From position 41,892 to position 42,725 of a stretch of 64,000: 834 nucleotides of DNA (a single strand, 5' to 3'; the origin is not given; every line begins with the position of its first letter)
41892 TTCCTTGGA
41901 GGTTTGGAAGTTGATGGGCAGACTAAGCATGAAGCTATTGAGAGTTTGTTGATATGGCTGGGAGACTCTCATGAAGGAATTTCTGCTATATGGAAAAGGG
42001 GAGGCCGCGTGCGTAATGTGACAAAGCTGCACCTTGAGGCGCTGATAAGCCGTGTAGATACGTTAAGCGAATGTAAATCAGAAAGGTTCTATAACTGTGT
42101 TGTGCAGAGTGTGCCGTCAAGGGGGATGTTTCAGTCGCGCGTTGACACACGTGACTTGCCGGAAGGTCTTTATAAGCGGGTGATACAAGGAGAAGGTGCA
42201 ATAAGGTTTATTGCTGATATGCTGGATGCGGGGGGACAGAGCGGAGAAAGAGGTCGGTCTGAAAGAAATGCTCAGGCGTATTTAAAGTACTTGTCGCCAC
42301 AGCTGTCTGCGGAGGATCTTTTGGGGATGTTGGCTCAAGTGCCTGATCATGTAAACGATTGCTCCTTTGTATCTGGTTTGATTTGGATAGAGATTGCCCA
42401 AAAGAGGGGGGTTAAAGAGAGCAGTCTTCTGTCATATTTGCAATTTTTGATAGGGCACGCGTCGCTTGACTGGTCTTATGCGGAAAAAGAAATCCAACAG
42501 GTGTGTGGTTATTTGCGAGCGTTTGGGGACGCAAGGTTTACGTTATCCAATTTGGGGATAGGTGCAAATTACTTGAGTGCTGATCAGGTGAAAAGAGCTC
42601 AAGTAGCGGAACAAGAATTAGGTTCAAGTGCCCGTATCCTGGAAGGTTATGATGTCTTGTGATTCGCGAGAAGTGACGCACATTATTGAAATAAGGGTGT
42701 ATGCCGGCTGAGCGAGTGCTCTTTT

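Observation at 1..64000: Giant tandem array of at least 28 mosaic paralogs encoding secreted Cys/Trp-motif proteins: an apparently undescribed variable protein family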

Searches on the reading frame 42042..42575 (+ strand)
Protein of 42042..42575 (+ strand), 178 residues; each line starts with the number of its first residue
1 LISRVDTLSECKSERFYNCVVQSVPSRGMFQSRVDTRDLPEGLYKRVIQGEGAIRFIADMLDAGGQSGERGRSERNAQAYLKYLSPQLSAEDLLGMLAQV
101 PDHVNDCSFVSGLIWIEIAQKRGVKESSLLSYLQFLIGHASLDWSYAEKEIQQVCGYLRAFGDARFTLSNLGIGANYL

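Call 59: predict_structure(alignment_id=A2)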
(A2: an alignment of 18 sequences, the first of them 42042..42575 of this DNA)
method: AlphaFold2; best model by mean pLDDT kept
length: 178 residues; sequences in the alignment: 18
mean_pLDDT: 87.6   pTM: 0.82
mean pLDDT of the five models: 87.6, 87.4, 86.9, 86.6, 85.8
residues with pLDDT >= 90: 114; 70-90: 41; 50-70: 20; < 50: 3
segments of 3 or more residues with pLDDT < 50: none
pLDDT, mean of each block of 10 residues (from residue 1): 87 95 80 73 93 96 95 97 93 95 91 95 87 91 91 90 67 53
secondary structure, 60 per line:
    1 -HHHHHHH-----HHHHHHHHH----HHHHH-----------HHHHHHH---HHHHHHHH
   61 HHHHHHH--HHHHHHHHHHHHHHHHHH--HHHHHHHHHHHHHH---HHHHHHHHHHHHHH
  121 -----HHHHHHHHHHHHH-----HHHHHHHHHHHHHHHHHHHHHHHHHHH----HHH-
elements in order: H2-8 H14-22 H27-31 H43-49 H53-67 H70-87 H90-103 H107-120 H126-138 H144-170
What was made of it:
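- The C-type domain model has pLDDT 87.6 and pTM 0.82 (call 59). AlphaFold gives a confident fold for the domain (call 59).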

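Call 89: find_homologous_proteins(query=A2, max_evalue=0.01)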
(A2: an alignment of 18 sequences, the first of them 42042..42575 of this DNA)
Query A2 (18 sequences): 2003 candidates shared short words with the query, none scored E <= 0.01.
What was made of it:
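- Tried and rejected: A word-indexed search with the C-domain alignment returned nothing, not even the window's own proteins, so it is uninformative (call 89).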
